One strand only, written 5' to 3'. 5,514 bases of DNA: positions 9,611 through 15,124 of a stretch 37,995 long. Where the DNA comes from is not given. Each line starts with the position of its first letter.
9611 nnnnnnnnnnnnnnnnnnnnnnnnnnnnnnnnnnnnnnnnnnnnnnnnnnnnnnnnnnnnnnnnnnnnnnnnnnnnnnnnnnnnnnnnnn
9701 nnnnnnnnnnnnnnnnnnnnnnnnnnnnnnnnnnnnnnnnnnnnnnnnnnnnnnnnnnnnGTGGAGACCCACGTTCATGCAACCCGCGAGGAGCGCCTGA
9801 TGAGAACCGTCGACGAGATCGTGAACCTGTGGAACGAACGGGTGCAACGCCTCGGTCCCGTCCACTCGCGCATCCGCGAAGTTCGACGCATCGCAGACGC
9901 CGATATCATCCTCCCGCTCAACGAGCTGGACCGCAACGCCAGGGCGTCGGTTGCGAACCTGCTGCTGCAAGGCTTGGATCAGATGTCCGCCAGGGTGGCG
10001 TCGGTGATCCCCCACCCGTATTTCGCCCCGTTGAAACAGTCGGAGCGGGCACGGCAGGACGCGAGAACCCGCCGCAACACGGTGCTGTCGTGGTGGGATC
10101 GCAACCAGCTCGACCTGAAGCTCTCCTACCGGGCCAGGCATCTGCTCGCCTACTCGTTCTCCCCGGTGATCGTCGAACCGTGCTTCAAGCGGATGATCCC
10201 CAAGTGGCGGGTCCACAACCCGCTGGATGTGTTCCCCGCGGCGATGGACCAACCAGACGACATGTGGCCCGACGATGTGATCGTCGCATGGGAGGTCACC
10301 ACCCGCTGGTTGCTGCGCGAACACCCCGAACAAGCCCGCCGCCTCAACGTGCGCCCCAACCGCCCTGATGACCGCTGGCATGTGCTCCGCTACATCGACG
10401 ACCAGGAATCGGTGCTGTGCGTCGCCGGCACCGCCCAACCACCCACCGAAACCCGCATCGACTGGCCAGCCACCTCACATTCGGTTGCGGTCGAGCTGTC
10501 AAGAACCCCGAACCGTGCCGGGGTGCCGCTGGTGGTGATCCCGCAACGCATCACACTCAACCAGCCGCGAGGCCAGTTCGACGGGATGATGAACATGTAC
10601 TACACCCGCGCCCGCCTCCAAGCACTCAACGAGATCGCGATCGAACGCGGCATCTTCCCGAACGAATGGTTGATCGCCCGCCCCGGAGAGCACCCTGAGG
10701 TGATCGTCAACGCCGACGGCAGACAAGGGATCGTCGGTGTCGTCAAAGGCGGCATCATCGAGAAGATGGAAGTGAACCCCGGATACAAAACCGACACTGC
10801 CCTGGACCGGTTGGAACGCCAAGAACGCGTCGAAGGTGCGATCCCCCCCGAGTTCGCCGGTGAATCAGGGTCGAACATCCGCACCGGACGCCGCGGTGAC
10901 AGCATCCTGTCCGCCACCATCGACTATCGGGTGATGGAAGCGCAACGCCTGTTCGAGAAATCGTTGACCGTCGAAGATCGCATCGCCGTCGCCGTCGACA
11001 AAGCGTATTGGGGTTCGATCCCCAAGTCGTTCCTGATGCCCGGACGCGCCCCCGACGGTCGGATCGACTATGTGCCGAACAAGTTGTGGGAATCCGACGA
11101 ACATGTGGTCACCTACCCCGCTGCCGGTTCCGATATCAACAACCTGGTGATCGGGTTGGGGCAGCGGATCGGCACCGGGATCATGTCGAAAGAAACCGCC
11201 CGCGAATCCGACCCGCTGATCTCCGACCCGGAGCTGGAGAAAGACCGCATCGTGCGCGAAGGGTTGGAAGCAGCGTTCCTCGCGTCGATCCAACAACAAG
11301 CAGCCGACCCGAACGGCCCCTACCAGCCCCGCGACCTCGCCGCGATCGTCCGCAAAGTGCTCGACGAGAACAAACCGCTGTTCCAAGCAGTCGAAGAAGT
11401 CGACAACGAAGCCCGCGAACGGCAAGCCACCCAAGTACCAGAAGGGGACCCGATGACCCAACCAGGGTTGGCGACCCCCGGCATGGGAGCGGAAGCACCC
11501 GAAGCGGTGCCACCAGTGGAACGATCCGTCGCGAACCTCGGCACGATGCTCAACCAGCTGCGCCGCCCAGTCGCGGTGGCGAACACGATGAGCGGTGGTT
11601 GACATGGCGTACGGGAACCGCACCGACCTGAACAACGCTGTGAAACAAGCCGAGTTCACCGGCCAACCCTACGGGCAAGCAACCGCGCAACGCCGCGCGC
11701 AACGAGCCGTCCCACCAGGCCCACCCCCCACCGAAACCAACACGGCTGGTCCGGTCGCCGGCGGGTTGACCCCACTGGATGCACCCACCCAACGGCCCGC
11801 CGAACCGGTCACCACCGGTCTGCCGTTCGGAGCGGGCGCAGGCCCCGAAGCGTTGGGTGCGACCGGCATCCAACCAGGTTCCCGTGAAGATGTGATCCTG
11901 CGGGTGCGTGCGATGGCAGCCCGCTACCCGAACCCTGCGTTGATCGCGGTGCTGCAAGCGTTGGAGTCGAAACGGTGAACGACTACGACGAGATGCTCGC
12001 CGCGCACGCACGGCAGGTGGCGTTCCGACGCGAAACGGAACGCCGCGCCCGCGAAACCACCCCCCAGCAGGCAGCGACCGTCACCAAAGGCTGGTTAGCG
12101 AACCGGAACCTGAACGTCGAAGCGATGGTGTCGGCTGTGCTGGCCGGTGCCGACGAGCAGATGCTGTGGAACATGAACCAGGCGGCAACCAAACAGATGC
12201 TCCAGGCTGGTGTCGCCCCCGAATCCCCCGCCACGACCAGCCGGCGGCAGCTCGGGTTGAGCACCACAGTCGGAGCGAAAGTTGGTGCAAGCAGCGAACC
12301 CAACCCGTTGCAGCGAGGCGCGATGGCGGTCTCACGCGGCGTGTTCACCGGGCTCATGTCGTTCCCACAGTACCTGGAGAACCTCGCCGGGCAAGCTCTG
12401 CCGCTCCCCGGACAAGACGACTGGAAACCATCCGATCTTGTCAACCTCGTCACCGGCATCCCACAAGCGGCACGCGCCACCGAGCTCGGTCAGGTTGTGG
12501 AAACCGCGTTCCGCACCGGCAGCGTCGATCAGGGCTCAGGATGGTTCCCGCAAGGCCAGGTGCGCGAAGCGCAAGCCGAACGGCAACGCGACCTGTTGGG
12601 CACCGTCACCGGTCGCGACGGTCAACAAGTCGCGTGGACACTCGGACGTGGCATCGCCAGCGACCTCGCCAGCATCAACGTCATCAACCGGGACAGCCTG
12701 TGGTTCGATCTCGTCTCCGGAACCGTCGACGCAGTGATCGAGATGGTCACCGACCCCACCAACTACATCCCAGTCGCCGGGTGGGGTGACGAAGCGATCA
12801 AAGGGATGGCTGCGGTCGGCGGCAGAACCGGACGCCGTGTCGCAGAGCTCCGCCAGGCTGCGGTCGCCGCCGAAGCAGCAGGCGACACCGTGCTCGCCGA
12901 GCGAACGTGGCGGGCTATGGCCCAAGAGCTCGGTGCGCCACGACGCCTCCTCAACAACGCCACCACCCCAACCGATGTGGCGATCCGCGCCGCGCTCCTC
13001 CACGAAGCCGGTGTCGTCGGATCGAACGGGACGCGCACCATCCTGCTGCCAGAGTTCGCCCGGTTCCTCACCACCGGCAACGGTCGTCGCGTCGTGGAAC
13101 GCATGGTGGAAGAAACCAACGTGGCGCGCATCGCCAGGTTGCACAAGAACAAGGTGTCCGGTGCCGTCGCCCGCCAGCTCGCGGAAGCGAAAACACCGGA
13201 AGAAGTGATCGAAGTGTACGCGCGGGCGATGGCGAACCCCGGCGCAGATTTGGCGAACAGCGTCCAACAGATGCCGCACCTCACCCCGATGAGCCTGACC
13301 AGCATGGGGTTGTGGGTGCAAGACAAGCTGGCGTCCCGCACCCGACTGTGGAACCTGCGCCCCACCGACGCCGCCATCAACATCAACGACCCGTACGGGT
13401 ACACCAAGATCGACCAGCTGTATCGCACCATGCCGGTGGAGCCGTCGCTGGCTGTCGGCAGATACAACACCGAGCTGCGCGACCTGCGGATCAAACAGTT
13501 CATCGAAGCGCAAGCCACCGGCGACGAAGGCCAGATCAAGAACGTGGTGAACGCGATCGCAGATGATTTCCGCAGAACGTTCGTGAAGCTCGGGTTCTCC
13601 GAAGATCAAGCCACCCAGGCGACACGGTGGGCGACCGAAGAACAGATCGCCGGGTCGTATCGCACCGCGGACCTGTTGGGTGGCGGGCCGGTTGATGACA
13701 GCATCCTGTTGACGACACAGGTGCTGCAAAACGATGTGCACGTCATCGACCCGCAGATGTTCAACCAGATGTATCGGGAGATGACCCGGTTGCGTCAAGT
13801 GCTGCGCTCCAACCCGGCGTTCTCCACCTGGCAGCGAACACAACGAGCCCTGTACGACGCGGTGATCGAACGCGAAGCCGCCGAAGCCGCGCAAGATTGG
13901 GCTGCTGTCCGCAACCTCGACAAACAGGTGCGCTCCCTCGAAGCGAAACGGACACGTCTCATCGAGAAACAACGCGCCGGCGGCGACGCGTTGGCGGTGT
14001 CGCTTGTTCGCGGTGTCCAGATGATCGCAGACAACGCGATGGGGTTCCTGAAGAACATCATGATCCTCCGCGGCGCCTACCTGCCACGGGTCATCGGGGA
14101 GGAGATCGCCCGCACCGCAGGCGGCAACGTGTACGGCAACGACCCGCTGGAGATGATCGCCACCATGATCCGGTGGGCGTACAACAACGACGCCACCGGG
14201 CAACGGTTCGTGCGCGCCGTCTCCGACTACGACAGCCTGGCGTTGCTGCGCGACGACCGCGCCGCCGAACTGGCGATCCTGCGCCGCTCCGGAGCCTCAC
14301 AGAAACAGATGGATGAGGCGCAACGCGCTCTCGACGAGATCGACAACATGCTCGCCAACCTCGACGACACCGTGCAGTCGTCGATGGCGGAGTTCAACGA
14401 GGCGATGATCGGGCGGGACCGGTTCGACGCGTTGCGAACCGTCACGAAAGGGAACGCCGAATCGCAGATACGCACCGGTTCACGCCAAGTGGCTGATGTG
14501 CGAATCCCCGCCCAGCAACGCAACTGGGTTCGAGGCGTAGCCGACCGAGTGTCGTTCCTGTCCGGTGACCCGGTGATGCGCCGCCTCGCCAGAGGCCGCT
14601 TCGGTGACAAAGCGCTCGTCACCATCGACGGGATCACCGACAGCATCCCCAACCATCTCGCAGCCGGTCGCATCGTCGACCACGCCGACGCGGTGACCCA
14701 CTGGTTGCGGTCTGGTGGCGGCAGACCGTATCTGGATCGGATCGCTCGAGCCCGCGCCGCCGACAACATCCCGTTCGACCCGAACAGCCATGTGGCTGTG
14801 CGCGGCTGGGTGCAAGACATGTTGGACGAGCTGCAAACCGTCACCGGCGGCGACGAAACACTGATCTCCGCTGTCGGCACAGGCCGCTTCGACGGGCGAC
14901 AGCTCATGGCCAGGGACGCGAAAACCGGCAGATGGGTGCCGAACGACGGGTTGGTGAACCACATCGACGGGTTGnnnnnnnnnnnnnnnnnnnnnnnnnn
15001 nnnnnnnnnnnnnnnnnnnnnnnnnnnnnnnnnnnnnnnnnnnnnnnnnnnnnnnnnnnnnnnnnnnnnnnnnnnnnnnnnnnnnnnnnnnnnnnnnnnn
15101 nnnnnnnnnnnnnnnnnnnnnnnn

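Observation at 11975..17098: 1707-aa ORF (13.5 percent of the genome) between portal and scaffold, with no recognisable domain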

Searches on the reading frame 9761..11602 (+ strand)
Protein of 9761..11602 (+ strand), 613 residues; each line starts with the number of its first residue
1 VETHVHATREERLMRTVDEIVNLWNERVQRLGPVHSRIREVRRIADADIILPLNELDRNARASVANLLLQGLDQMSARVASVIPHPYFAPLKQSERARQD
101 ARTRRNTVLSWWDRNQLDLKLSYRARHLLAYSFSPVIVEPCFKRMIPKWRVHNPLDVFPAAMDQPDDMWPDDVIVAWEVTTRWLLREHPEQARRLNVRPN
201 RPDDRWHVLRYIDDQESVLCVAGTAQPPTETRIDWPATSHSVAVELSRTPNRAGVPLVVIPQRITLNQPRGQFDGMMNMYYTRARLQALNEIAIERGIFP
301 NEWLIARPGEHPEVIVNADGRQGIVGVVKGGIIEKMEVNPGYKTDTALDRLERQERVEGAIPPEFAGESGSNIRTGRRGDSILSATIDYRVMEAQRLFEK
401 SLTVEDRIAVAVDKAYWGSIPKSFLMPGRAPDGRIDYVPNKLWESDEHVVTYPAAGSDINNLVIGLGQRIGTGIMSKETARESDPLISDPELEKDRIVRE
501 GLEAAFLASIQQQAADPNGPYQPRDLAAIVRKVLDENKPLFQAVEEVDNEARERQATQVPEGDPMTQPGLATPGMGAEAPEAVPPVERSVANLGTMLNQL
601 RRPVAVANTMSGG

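Call 5: search_protein_families(library=pfam, proteins=[window:9761-11602:+], max_evalue=0.1)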
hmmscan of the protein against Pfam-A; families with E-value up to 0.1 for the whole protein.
window:9761-11602:+ (613 aa): 1 family
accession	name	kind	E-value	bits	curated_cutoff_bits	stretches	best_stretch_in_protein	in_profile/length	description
PF05030.17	SSXT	-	0.063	13.3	26.2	0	529-558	8-37/62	SSXT protein (N-terminal region)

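Call 6: search_protein_families(library=phrogs, proteins=[window:9761-11602:+], max_evalue=0.01)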
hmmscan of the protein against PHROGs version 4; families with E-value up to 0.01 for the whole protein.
window:9761-11602:+ (613 aa): 1 family
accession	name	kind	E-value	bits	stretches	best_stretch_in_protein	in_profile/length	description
phrog_104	-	head and packaging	2.6e-15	57.1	1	14-519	41-483/550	portal protein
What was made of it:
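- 9761..11602 (+): Portal protein (phrog_104). call 6
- Checked: It follows the portal gene 9761-11602 (phrog_104, call 6).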

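Call 14: search_dna_similar(query=window:9761-11602:+, collection=phages, mode=protein, max_rows=25)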
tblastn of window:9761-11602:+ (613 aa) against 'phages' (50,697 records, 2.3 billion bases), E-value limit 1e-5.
Records with a match: 2; places in all: 2; records where one place covers at least 80% of the query: 1.
Best place of each record, by identity: <60% 2.
By first word of the organism name: Caudovirales 2.
By host as written in the record: - 2.
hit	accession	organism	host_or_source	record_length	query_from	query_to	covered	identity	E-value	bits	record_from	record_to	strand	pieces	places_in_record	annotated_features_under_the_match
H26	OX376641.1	Caudovirales sp. ct2KA10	-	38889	94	585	80%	23.4%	1e-10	71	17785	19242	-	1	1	record has no annotation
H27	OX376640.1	Caudovirales sp. ct2KA10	-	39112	94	533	72%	23.1%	2e-10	70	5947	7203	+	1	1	record has no annotation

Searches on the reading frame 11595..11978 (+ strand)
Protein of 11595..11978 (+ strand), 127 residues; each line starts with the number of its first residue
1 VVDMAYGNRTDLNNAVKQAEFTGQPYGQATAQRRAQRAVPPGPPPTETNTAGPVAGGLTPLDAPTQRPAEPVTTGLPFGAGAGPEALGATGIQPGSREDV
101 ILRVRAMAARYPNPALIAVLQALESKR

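Call 5: search_protein_families(library=pfam, proteins=[window:11595-11978:+], max_evalue=0.1)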
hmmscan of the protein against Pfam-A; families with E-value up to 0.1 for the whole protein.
window:11595-11978:+ (127 aa): 0 families

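Call 6: search_protein_families(library=phrogs, proteins=[window:11595-11978:+], max_evalue=0.01)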
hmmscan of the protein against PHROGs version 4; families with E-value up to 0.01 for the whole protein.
window:11595-11978:+ (127 aa): 1 family
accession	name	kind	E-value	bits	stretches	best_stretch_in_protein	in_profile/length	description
phrog_8200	-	unknown function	4.7e-20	73.3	1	4-122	2-118/140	-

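Call 81: search_protein_families(library=ncbifam, proteins=[window:11595-11975:+], max_evalue=0.01)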
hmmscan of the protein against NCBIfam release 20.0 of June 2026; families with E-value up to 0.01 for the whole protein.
window:11595-11975:+ (127 aa): 0 families

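Call 82: search_protein_families(library=padloc, proteins=[window:11595-11975:+], max_evalue=0.01)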
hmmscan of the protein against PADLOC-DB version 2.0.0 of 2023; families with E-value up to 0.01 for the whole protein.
window:11595-11975:+ (127 aa): 0 families

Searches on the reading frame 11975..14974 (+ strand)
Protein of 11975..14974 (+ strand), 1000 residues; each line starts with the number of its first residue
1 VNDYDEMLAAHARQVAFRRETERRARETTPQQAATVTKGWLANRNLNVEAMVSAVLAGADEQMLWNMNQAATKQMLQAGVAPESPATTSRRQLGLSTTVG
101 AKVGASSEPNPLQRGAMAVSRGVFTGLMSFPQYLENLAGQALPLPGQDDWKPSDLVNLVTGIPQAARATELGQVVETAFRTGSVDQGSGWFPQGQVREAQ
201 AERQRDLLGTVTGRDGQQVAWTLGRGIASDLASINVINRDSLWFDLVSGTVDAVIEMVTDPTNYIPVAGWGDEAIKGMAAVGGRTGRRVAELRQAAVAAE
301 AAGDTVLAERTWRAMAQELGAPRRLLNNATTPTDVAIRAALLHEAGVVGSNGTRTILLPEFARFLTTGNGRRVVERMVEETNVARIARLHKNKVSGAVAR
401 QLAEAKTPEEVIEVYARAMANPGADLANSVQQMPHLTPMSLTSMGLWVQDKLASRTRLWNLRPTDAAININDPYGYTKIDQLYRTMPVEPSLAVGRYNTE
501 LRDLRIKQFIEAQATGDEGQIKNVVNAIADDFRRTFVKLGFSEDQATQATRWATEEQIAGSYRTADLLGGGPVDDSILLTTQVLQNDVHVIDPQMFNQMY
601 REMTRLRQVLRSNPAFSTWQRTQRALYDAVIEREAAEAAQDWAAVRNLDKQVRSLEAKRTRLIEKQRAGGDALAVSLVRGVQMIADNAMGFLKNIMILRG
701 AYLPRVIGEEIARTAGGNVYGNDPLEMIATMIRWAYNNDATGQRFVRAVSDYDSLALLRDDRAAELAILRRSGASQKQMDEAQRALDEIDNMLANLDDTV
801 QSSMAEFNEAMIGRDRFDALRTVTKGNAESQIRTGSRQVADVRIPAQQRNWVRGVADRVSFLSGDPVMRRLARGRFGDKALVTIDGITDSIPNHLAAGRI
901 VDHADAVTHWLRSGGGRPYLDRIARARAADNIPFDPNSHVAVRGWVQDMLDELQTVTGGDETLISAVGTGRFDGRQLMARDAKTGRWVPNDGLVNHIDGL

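Call 66: predict_structure(alignment_id=A5)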
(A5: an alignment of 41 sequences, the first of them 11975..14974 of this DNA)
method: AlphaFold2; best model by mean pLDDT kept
length: 1000 residues; sequences in the alignment: 41
mean_pLDDT: 68.5   pTM: 0.36
mean pLDDT of the five models: 68.5, 66.4, 65.0, 63.4, 62.0
residues with pLDDT >= 90: 119; 70-90: 411; 50-70: 238; < 50: 232
segments of 3 or more residues with pLDDT < 50: 87-109, 242-246, 260-282, 324-326, 349-354, 423-463, 492-494, 557-584, 679-711, 713-715, 733-736, 740-742, 806-836
pLDDT, mean of each block of 10 residues (from residue 1): 64 76 64 80 85 87 91 86 57 34 38 60 65 65 50 55 80 83 73 75 80 71 64 60 49 52 38 42 58 77 79 68 50 59 62 56 73 81 83 80 88 77 47 35 42 40 58 76 69 59 87 80 83 76 71 50 42 44 58 65 58 71 84 90 95 92 73 50 43 39 43 49 51 48 57 78 87 89 86 73 51 37 39 50 84 91 91 78 89 89 91 89 85 92 94 92 94 89 81 92
secondary structure, 60 per line:
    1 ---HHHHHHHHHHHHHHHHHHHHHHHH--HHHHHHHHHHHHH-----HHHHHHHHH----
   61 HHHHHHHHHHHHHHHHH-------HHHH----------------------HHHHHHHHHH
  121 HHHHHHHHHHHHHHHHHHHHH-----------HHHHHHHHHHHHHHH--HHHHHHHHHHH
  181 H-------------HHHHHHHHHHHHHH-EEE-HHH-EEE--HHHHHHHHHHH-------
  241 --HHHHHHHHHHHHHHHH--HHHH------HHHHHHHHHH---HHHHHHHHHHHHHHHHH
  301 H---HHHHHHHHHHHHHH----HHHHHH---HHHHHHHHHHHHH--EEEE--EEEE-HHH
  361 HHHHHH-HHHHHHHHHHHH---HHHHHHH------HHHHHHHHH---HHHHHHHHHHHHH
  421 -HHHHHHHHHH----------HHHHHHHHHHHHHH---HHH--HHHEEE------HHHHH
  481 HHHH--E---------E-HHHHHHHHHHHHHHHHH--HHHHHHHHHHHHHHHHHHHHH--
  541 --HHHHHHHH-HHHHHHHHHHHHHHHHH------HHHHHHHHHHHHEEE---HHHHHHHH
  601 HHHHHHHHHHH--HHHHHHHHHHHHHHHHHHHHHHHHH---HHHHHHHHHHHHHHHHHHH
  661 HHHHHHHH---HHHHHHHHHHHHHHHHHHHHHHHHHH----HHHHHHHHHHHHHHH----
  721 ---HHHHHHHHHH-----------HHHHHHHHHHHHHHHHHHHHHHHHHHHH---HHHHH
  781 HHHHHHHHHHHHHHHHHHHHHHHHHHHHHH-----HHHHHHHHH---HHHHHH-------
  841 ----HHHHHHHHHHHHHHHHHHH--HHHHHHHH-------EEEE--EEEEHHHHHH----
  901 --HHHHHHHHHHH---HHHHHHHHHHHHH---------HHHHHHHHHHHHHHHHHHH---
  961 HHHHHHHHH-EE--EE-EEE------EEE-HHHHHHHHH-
elements in order (helices of 4 or more, strands of 3 or more residues): H4-27 H30-42 H48-56 H61-77 H85-88 H111-141 H153-167 H170-181 H195-208 E210-212 E218-220 H223-233 H243-258 H261-264 H271-280 H284-301 H305-318 H323-328 H332-344 E347-350 E353-356 H358-366 H368-379 H383-389 H396-404 H408-420 H422-431 H442-455 E467-469 H476-484 H499-515 H518-538 H543-550 H552-568 H575-586 E587-589 H593-611 H614-638 H642-668 H672-697 H702-716 H724-733 H745-772 H776-810 H816-824 H828-833 H845-863 H866-873 E881-884 E887-890 H891-896 H903-913 H917-929 H939-957 H961-969 E978-980 E987-989 H991-999
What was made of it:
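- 12644..12757 (+): Conserved N-terminal motif, residues 224-261: G224 ... S248-G249-x-x-D252 ... D260-P261. Each position is 90-97 % conserved in 146 family members. AF2 confidence is low here (call 66).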

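Call 70: fold_search(model_id=the predicted structure, library=pdb)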
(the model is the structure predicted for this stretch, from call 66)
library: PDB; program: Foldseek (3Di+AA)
matches with E <= 10: 119; with E <= 0.001: 0
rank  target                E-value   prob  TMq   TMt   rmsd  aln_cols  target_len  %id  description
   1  9a66_A                3.7e-01  0.10  0.07  0.08  30.4       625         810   11  Integrative model of CLPC-CLPP by crosslinking MS and deep learning (released 2024-09-18)
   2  4uzy_A                4.3e-01  0.16  0.11  0.15  29.0       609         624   11  Crystal structure of the Chlamydomonas IFT70 and IFT52 complex (released 2014-11-05)
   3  6wg3_D                4.3e-01  0.08  0.10  0.10  34.0      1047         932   11  Cryo-EM structure of human Cohesin-NIPBL-DNA complex (released 2020-05-20)
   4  8u7o_A                7.0e-01  0.05  0.08  0.08  34.9       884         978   12  WT sea urchin SLC9C1 with 5mM cAMP at pH 6 in Na+ - Grip and Twist (GnT) conformation (released 2025-03-26)
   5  4hse                  1.0e+00  0.11  0.07  0.15  26.9       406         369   13  Crystal structure of ClpB NBD1 in complex with guanidinium chloride and ADP (released 2013-01-30)
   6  9qvm_D                1.3e+00  0.04  0.07  0.10  30.5       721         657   10  Cryo-EM reconstruction of the NEDD1 anchor protein and CDK5RAP2 bound to the gamma-tubulin ring complex (released 2025-05-21)
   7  7obq_u                1.4e+00  0.10  0.10  0.17  25.6       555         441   11  SRP-SR at the distal site conformation (released 2021-07-21)
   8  1i7w_A                1.4e+00  0.06  0.09  0.13  25.9       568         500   11  BETA-CATENIN/PHOSPHORYLATED E-CADHERIN COMPLEX (released 2001-05-09)
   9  8e4p_A                1.4e+00  0.03  0.07  0.07  38.1       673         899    8  Mouse TRPM8 structure determined in the ligand- and PI(4,5)P2-free condition, Class I , C0 state (released 2022-10-26)
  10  7sgl_A                1.6e+00  0.04  0.10  0.05  31.2       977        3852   10  DNA-PK complex of DNA end processing (released 2022-01-12)
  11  8xq9_A                1.7e+00  0.03  0.08  0.09  27.5       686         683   12  Structure of the sea urchin spSLC9C1 in state-2 w/ cAMP dimer (released 2024-07-17)
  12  8bwy_C                1.8e+00  0.02  0.06  0.02  77.7      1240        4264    9  In situ outer dynein arm from Chlamydomonas reinhardtii in a pre-power stroke state (released 2023-05-10)
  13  1zk8_A                1.9e+00  0.11  0.07  0.22  14.6       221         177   14  Crystal structure of transcriptional regulator from Bacillus cereus ATCC 14579 (released 2005-06-14)
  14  9e03_A                1.9e+00  0.05  0.06  0.12  28.7       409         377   13  Cryo-EM structure of a TatBC complex from Myxococcus xanthus (released 2025-08-27)
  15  9nly_H                2.0e+00  0.10  0.06  0.18  18.2       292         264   12  Y20S (Sec18-Sec17-Sec9-Sso1-Snc1) EDTA - Class 7 (released 2025-10-01)
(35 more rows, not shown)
